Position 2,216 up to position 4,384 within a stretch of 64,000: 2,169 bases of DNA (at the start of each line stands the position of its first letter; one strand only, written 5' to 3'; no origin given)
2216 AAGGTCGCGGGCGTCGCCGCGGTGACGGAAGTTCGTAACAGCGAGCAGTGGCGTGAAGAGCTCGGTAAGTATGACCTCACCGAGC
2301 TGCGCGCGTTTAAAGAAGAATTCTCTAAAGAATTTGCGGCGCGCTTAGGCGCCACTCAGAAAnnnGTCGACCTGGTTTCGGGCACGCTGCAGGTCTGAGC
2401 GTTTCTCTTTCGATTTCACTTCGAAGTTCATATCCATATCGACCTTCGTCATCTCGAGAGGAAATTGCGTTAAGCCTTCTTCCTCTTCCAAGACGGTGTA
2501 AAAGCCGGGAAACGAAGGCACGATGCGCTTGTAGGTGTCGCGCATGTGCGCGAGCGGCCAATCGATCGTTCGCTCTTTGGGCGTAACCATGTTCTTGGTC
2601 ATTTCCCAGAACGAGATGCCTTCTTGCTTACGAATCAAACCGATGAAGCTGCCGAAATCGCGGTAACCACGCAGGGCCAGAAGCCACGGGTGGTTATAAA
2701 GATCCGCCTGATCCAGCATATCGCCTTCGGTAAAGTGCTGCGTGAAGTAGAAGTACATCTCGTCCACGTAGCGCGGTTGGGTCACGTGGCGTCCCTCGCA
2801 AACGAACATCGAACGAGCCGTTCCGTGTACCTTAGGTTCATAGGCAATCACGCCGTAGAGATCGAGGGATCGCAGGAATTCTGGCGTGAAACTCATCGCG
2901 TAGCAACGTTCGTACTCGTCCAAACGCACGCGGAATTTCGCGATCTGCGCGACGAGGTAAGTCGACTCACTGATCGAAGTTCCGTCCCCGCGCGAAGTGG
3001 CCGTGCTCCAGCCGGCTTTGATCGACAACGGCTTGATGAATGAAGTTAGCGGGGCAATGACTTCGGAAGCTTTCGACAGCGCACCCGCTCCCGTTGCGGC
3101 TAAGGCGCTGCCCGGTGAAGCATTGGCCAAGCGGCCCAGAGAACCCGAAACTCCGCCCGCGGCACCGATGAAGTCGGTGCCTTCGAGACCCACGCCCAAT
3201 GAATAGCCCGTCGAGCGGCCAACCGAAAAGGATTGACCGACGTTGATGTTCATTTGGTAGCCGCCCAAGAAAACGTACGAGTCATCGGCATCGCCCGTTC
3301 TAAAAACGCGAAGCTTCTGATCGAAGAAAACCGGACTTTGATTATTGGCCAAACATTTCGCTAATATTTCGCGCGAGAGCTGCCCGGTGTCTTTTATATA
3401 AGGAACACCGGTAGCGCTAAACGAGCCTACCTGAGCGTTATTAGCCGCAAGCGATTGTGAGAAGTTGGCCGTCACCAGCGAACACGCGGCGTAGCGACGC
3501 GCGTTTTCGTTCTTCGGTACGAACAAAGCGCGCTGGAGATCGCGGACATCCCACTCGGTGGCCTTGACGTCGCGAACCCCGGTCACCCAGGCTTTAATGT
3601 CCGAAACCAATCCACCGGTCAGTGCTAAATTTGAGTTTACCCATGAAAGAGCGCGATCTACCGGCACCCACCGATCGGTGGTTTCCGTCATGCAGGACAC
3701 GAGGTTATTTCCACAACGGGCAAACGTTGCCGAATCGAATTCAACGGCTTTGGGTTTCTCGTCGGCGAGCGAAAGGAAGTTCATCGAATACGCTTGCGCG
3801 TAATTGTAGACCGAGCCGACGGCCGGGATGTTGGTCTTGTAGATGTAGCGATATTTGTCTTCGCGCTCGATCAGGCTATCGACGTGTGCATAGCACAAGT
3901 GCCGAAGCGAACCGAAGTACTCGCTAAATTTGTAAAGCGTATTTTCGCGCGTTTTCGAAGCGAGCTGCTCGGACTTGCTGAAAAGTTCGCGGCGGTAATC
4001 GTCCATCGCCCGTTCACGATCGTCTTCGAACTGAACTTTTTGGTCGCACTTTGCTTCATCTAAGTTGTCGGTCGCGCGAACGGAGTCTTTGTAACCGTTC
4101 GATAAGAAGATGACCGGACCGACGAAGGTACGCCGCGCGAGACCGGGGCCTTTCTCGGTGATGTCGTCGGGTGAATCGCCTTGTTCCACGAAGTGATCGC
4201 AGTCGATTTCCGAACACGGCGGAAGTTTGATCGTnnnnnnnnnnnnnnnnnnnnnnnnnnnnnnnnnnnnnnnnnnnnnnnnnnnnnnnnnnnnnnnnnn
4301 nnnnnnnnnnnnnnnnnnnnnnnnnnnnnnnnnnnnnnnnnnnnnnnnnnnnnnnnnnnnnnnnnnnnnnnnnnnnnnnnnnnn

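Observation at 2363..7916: Third barrel + lipoprotein module with a lipoprotein of about 1470 aa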

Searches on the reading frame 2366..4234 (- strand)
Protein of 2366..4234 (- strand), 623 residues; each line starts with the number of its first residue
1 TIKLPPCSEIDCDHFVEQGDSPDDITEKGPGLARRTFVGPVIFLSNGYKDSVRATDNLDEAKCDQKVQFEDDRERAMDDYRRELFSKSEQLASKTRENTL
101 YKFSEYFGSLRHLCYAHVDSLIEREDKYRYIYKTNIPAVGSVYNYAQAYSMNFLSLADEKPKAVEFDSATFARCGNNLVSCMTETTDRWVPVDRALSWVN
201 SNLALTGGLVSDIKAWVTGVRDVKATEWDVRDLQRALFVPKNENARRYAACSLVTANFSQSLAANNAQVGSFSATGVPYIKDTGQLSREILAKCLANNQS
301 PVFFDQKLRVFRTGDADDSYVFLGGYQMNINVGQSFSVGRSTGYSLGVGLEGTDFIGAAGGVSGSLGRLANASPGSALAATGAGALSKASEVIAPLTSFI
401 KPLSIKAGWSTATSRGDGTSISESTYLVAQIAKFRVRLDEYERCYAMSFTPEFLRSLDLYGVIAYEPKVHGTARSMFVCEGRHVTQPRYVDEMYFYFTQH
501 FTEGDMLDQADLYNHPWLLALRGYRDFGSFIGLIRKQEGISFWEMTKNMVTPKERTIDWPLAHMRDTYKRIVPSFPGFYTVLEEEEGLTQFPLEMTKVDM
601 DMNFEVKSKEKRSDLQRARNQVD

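Call 57: search_protein_representatives(alignment_id=A4)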
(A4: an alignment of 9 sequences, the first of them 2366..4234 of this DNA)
Query: 9 sequences, 603 profile positions. Proteins with E-value up to 0.001 (for the whole library): 408; up to 1e-10: 307; up to 1e-30: 183. The best 150 are listed.
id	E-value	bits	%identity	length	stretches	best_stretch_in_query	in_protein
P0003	4.9e-242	821.6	-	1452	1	1-598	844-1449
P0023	8.5e-238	807.6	-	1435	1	1-594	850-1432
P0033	4.3e-229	778.8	-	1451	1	1-597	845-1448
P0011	4.2e-222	755.7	-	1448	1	2-596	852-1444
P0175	3.6e-203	693.2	-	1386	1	1-595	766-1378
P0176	1.8e-196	671.1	-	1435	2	91-598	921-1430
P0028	1.0e-194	665.3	-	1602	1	9-596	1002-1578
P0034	5.1e-187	639.9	-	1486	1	2-594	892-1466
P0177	6.0e-186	636.4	-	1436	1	1-597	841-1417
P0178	9.5e-186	635.7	-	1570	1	2-593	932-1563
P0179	1.4e-184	631.8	-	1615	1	2-593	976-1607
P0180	7.5e-184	629.4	-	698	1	2-590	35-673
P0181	2.1e-181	621.3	-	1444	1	1-591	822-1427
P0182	1.1e-180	618.9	-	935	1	2-557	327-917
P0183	3.8e-167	574.3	-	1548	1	1-582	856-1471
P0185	2.2e-164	565.1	-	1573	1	1-591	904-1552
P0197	1.2e-131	457.0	-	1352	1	8-575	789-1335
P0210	1.0e-90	321.9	-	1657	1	10-566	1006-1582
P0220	4.1e-83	296.7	-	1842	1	19-571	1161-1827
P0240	8.3e-75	269.3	-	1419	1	2-573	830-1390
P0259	2.1e-71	258.0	-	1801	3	267-515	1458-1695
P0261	2.2e-70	254.7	-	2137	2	288-571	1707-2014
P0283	3.0e-61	224.5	-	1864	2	2-517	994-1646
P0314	8.6e-51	190.0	-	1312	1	11-564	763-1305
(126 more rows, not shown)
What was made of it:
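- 2363..6781 (-): Gene for the 1,472-aa lipoprotein. In a C-terminal profile search of 1.84 billion representatives, 408 clusters reach E <= 0.001 (call 57).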

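Call 58: search_protein_families(library=pfam, proteins=[P0261, P0220, P0283, P0259, P0210], max_evalue=0.01)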
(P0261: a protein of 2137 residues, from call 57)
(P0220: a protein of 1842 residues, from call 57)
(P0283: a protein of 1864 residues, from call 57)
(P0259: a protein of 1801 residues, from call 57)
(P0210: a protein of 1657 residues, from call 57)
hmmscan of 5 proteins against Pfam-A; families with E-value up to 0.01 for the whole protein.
P0261 (2137 aa): 1 family
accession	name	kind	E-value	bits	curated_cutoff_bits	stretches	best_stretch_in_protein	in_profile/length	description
PF02978.25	SRP_SPB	-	0.0028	18.4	27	0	1245-1293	10-60/91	Signal peptide binding domain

P0220 (1842 aa): 0 families

P0283 (1864 aa): 0 families

P0259 (1801 aa): 2 families
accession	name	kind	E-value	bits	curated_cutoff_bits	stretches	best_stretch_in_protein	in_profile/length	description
PF15739.10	TSNAXIP1_N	-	0.0021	18.8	27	1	963-1030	41-108/111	Translin-associated factor X-interacting N-terminus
PF24611.2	Spectrin_Anc-1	-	0.0026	18.4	33.2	1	989-1050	29-90/115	Nuclear anchorage protein 1, spectrin-like repeat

P0210 (1657 aa): 0 families
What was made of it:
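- Tried and rejected: Five distant long family members also gave nothing (call 58).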

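Call 72: search_solved_structures(query=A4, max_evalue=10)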
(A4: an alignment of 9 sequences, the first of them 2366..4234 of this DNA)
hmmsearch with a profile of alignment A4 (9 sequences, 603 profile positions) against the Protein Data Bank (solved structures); distinct sequences matched with E-value up to 10: 0.

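Call 74: search_protein_families(library=pfam, alignment_id=A4, max_evalue=1)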
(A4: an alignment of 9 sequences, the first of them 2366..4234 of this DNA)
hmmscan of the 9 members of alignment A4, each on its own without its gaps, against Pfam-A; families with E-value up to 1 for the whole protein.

A. member 1, window:2366-4234:- (623 aa): 1 family
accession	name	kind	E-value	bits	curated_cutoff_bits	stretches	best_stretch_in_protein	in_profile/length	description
PF06951.16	PLA2G12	-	0.068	13.5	34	0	546-597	15-66/184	Group XII secretory phospholipase A2 precursor (PLA2G12)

B. families by the number of members that match (of 9 scanned): 7 families
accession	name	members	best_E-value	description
PF16229.10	DUF4888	1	0.002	Domain of unknown function (DUF4888)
PF13441.11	Gly-zipper_YMGG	1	0.045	YMGG-like Gly-zipper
PF15980.10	ComGF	1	0.055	Putative Competence protein ComGF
PF23864.1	DUF7222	1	0.057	Domain of unknown function (DUF7222)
PF01610.23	DDE_Tnp_ISL3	1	0.067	Transposase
PF06951.16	PLA2G12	1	0.068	Group XII secretory phospholipase A2 precursor (PLA2G12)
PF13488.11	Gly-zipper_Omp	1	0.24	Glycine zipper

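Call 81: list_cluster_members(proteins=[P0175, P0178, P0185, P0197, P0210, P0220, P0240, P0261, P0283, P0314])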
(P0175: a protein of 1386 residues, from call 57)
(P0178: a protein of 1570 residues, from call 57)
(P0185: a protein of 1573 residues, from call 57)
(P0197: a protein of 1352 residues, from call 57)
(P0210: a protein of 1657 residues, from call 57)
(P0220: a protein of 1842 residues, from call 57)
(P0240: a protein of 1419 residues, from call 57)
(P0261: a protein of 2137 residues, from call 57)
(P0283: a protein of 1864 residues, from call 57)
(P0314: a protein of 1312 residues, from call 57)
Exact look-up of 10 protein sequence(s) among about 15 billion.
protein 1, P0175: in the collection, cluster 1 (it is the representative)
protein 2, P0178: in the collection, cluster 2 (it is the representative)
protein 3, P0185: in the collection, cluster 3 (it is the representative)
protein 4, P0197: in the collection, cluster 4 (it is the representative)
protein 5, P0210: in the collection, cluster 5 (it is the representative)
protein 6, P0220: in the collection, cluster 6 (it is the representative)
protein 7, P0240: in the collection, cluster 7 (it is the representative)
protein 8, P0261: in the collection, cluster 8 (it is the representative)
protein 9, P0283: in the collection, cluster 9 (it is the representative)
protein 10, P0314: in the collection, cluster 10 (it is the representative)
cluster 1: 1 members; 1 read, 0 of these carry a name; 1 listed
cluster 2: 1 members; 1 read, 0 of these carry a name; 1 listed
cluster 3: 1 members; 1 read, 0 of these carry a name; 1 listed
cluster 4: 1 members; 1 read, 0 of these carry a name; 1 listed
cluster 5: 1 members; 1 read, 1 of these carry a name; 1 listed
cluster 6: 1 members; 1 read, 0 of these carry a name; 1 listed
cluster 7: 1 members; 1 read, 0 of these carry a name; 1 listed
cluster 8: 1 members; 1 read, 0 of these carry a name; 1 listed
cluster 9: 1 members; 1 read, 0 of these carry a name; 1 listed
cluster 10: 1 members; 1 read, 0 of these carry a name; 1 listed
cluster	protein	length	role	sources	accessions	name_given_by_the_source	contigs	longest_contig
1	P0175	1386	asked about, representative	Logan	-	-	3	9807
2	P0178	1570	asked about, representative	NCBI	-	-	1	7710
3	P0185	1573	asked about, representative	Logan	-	-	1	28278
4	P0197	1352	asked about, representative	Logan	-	-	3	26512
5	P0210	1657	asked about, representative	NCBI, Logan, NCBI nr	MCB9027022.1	MAG: hypothetical protein H6625_11930 [Bdellovibrionaceae bacterium] | hypothetical protein [Pseudobdellovibrionaceae bacterium]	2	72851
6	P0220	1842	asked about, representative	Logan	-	-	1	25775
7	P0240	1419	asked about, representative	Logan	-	-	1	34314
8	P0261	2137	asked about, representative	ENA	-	-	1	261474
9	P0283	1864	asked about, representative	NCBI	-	-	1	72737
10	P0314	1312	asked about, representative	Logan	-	-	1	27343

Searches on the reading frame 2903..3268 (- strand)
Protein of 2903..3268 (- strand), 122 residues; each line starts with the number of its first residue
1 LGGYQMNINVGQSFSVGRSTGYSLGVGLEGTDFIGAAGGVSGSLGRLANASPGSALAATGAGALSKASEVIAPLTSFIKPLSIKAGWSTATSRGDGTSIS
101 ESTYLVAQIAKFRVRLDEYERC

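Call 44: search_protein_families(library=pfam, proteins=[window:2903-3268:-], max_evalue=10)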
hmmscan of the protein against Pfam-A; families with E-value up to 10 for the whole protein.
seq(122 aa): 0 families
